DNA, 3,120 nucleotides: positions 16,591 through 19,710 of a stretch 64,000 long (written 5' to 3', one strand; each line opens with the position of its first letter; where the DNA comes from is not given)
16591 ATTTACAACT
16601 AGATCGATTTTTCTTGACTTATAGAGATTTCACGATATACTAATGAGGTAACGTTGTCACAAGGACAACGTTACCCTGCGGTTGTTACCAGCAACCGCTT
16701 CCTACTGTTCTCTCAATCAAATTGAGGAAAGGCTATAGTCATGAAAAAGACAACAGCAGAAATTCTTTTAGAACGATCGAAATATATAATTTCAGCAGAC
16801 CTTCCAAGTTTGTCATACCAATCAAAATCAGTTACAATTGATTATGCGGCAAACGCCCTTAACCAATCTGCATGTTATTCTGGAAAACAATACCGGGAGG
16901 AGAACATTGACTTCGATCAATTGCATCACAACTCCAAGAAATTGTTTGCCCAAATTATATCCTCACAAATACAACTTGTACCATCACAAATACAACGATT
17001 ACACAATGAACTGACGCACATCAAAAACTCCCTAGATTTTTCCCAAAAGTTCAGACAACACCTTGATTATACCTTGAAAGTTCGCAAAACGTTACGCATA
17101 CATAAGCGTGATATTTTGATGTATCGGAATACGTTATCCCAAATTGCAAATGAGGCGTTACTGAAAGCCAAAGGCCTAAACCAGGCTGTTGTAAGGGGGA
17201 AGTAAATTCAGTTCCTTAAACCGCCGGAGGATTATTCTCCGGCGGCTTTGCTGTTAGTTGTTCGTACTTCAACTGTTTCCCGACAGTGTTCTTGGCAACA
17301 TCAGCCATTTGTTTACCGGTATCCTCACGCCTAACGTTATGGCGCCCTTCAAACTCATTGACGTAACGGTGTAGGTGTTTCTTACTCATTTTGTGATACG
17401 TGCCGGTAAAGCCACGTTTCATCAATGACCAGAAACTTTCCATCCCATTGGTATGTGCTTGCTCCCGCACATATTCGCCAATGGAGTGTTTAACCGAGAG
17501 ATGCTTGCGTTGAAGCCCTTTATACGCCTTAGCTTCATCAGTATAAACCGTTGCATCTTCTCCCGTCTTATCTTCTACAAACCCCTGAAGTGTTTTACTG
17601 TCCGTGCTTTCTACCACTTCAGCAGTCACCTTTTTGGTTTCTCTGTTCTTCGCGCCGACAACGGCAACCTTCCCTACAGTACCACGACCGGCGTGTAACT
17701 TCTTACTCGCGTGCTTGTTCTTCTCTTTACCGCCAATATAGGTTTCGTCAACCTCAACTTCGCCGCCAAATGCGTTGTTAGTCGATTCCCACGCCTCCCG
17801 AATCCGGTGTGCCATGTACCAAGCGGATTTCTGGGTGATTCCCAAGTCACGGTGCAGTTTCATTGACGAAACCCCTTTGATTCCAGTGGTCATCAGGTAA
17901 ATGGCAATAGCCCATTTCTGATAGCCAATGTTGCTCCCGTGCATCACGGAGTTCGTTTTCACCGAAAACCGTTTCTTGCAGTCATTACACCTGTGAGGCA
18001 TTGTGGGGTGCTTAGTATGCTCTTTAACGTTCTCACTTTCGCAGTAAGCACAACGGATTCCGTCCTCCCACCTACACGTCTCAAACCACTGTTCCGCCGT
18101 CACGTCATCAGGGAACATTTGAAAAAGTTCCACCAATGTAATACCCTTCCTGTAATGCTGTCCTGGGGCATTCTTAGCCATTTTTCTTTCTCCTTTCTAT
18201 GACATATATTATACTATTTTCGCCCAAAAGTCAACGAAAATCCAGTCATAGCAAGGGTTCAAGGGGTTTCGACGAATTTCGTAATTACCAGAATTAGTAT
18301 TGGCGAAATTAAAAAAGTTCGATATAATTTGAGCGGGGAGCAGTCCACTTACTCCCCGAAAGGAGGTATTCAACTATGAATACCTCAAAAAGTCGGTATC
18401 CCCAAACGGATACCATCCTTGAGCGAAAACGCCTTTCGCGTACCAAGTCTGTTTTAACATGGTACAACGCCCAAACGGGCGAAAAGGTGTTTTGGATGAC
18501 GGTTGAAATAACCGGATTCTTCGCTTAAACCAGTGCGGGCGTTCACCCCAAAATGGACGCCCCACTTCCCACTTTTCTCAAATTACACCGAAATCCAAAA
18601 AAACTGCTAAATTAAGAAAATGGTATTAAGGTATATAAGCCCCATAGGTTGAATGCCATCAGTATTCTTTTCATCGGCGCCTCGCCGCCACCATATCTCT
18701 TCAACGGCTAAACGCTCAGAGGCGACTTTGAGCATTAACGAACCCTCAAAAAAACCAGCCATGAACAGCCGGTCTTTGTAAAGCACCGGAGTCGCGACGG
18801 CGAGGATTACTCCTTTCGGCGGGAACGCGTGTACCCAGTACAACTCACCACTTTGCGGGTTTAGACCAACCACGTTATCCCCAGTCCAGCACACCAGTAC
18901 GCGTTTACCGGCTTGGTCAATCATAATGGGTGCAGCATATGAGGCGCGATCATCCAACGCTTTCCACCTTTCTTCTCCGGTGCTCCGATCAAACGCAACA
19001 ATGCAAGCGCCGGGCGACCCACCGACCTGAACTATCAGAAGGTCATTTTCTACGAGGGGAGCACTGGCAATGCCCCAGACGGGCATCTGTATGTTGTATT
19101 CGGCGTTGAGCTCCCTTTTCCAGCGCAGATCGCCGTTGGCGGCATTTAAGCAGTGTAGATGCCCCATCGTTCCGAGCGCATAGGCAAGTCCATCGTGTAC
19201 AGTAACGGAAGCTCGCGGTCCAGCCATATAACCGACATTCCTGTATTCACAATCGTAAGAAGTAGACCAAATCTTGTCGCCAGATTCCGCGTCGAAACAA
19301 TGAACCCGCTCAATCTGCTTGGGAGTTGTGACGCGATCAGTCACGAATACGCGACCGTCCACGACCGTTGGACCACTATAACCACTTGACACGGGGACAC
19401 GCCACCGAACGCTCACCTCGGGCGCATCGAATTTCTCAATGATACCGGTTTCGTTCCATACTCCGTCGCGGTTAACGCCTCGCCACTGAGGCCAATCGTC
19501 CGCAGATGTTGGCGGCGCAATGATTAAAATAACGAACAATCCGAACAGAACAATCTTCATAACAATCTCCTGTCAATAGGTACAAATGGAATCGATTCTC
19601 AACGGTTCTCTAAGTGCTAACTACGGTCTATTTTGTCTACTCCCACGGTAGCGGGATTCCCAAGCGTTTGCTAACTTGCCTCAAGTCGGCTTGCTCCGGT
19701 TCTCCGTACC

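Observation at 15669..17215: Unknown cargo inside the IS element: secreted beta-repeat protein, small proteins, and a hairpin-regulated divergent promoter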

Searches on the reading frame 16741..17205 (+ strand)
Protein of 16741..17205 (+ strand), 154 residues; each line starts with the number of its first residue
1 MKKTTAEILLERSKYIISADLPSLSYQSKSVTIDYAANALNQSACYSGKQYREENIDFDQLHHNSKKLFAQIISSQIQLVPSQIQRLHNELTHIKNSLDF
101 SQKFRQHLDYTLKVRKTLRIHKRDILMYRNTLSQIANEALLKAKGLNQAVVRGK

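Call 4: search_protein_families(library=pfam, proteins=[window:16741-17205:+], max_evalue=1)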
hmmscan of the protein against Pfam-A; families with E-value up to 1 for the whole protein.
window:16741-17205:+ (154 aa): 2 families
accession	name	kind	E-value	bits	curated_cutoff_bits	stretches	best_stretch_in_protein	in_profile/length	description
PF11801.13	Tom37_C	-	0.014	15.9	22.5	1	62-128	7-74/145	Tom37 C-terminal domain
PF14282.11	FlxA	-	0.021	15.4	26.3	1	26-93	8-74/101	FlxA-like protein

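Call 5: search_protein_families(library=ncbifam, proteins=[window:16741-17205:+], max_evalue=1)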
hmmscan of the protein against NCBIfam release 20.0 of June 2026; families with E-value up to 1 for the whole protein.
window:16741-17205:+ (154 aa): 2 families
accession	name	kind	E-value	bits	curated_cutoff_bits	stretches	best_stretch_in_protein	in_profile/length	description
NF042420.1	Hsp18_Clos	equivalog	0.046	13.8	195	1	12-46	51-83/147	heat shock protein Hsp18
NF053609.1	Sul12a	equivalog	0.077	13.2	150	0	110-138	66-94/103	Sul12a family chromatin-organizing protein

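Call 6: search_protein_families(library=padloc, proteins=[window:16741-17205:+], max_evalue=1)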
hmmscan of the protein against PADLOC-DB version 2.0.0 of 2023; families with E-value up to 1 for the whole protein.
window:16741-17205:+ (154 aa): 0 families

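Call 7: search_protein_families(library=phrogs, proteins=[window:16741-17205:+], max_evalue=1)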
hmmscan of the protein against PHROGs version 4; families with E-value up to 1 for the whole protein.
window:16741-17205:+ (154 aa): 4 families
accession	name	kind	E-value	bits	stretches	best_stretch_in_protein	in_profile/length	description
phrog_27332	-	unknown function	0.032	15.3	1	14-84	12-83/157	-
phrog_10589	-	unknown function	0.062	14.2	1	50-146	40-131/147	-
phrog_26607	-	unknown function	0.15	13.1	1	32-91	33-95/116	-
phrog_33158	-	unknown function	0.21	12.7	1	94-134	26-64/96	-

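Call 10: find_homologous_proteins(query=window:16741-17205:+)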
Query window:16741-17205:+ (154 aa): 2 proteins with E <= 0.001 among 25 candidates.
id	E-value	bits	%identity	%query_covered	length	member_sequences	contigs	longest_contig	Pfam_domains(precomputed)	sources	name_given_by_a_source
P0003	9.9e-92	322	100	100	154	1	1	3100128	-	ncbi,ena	-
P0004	5.3e-71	255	82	100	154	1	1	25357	-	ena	-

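Call 11: find_encoding_contigs(protein=P0004, flank=10000)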
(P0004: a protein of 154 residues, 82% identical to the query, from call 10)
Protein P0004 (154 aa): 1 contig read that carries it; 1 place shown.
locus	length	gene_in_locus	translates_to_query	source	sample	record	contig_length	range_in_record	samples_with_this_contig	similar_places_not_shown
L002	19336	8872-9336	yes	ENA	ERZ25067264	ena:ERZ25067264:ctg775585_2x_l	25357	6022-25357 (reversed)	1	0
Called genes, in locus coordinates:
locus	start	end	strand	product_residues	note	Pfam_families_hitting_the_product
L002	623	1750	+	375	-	PF01663:Phosphodiest, PF01676:Metalloenzyme (weak), PF16371:MetallophosN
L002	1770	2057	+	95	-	PF00149:Metallophos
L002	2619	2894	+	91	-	PF13360:PQQ_2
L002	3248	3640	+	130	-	-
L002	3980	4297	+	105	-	PF16371:MetallophosN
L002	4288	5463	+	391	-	PF00149:Metallophos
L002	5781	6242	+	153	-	-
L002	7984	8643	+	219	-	-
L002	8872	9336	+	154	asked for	-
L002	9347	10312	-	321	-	PF12762:DDE_Tnp_IS1595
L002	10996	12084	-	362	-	PF00701:DHDPS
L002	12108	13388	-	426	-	PF13378:MR_MLE_C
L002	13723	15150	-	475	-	PF02463:SMC_N, PF13175:AAA_15, PF13476:AAA_23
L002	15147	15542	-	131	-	-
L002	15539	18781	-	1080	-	-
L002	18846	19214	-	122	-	PF18480:DUF5615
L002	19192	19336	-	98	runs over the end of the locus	PF04255:DUF433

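Call 47: predict_structure(alignment_id=A3)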
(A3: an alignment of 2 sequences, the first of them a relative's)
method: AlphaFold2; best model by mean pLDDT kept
length: 154 residues; sequences in the alignment: 2
mean_pLDDT: 64.2   pTM: 0.38
mean pLDDT of the five models: 64.2, 58.6, 55.1, 44.5, 43.0
residues with pLDDT >= 90: 0; 70-90: 30; 50-70: 119; < 50: 5
segments of 3 or more residues with pLDDT < 50: 47-49
pLDDT, mean of each block of 10 residues (from residue 1): 61 64 65 67 55 57 65 58 57 57 58 67 77 83 74 63
secondary structure, 60 per line:
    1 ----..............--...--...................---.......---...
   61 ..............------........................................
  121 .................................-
elements in order: H5-18 H26-44 H48-54 H58-74 H81-153

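Call 52: fold_search(model_id=the predicted structure, library=pdb)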
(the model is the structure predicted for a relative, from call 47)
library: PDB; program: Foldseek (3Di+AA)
matches with E <= 10: 569; with E <= 0.001: 0
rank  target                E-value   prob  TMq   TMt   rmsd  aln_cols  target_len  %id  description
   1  9k7t_A                2.8e-01  0.94  0.39  0.61   4.3        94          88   16  Crystal structure of designed zinc-induced homotetramer C4-Zn1-HEHE-1 (released 2025-10-29)
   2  8g9k_A                3.9e-01  0.80  0.35  0.29   5.5       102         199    8  Geometrically programmable nanomaterial construction using regularized protein building blocks (released 2024-03-13)
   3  3zta                  5.8e-01  0.35  0.31  0.34  10.8       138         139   13  The bacterial stressosome: a modular system that has been adapted to control secondary messenger signaling (released 2012-02-22)
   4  9eve_A                6.1e-01  0.51  0.34  0.31   5.6       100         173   14  Crystal structure of the ARM domain of human ZNFX1 (released 2025-04-09)
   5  8g9k_B                6.4e-01  0.60  0.35  0.29   5.5       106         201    7  Geometrically programmable nanomaterial construction using regularized protein building blocks (released 2024-03-13)
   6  7pua_Fh               6.4e-01  0.51  0.34  0.24  12.3       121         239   16  Middle assembly intermediate of the Trypanosoma brucei mitoribosomal small subunit (released 2022-03-02)
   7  1qja_A                6.4e-01  0.30  0.27  0.20  14.7       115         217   13  14-3-3 ZETA/PHOSPHOPEPTIDE COMPLEX (MODE 2) (released 1999-09-15)
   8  1t98_A                6.4e-01  0.16  0.22  0.14  19.4       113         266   14  Crystal Structure of MukF(1-287) (released 2005-05-24)
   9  1ywt_A                6.8e-01  0.33  0.27  0.20  14.9       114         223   11  Crystal structure of the human sigma isoform of 14-3-3 in complex with a mode-1 phosphopeptide (released 2005-03-01)
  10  9gm7_C                7.2e-01  0.12  0.20  0.08  20.5       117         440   14  MukBEF in a nucleotide-bound state with open neck gate (monomer) (released 2025-03-26)
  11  3euh_B                7.2e-01  0.09  0.17  0.10  20.9       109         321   12  Crystal Structure of the MukE-MukF Complex (released 2009-01-20)
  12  8e0l_C                7.6e-01  0.54  0.34  0.32   9.2       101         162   14  Homotrimeric variant of tcTRP9, BGL06 (released 2023-04-12)
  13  5ok9_A                7.6e-01  0.30  0.27  0.19  15.5       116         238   12  CH1 chimera of human 14-3-3 sigma with the HSPB6 phosphopeptide in a conformation with swapped phosphopeptides (released 2017-10-11)
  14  6zc9_A                7.6e-01  0.25  0.27  0.19  16.3       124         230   10  Structure of 14-3-3 gamma in complex with Nedd4-2 14-3-3 binding motif Ser448 (released 2021-07-21)
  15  5k7v_A                8.1e-01  0.41  0.31  0.20   6.7       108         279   10  Computational Design of Self-Assembling Cyclic Protein Homooligomers (released 2017-04-12)
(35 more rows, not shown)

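Call 63: search_solved_structures(query=A3, max_evalue=10)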
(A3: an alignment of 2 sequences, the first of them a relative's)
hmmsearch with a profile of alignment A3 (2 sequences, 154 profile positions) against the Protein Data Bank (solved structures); distinct sequences matched with E-value up to 10: 4.
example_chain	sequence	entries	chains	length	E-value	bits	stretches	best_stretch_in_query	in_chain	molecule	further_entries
6f38_e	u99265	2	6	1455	0.049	16.4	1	47-140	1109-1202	Cytoplasmic dynein 1 heavy chain 1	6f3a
5nug_A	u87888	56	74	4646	9.9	8.9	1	47-140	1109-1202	Cytoplasmic dynein 1 heavy chain 1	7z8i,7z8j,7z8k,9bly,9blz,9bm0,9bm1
9bn3_A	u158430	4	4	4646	9.9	8.9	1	47-140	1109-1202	Cytoplasmic dynein 1 heavy chain 1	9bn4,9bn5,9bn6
30dr_e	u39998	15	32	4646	9.9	8.9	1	47-140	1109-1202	Cytoplasmic dynein 1 heavy chain 1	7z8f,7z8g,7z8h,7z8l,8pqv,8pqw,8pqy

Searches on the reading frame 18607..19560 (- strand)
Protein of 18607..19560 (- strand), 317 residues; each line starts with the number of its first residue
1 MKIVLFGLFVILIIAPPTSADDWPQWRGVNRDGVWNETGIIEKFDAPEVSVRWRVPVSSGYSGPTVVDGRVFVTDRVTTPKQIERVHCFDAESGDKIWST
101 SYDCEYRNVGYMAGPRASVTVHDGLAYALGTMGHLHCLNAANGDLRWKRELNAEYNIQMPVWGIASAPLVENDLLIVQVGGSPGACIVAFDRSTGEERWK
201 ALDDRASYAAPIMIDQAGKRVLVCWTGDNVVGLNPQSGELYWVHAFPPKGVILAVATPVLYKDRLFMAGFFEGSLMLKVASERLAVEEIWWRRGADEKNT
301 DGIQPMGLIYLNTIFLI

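Call 4: search_protein_families(library=pfam, proteins=[window:18607-19560:-], max_evalue=1)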
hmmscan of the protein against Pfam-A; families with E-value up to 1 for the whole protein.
window:18607-19560:- (317 aa): 4 families
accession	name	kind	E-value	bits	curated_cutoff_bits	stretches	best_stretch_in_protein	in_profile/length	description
PF13360.13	PQQ_2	-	4.1e-25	89.2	27.6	1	84-312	3-213/233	Outer membrane protein assembly factor BamB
PF13570.13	Beta-prop_ACSF4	-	5.3e-11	42.9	133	1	131-246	69-173/329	Beta-alanine-activating enzyme, beta-propeller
PF01011.28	PQQ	-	2.2e-06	27.1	26.7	1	131-219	495-592/595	Glucose/ethanol/alcohol dehydrogenase, beta-propeller domain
PF02055.22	Glyco_hydro_30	-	0.045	13.2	23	1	204-268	279-340/348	Glycosyl hydrolase family 30 TIM-barrel domain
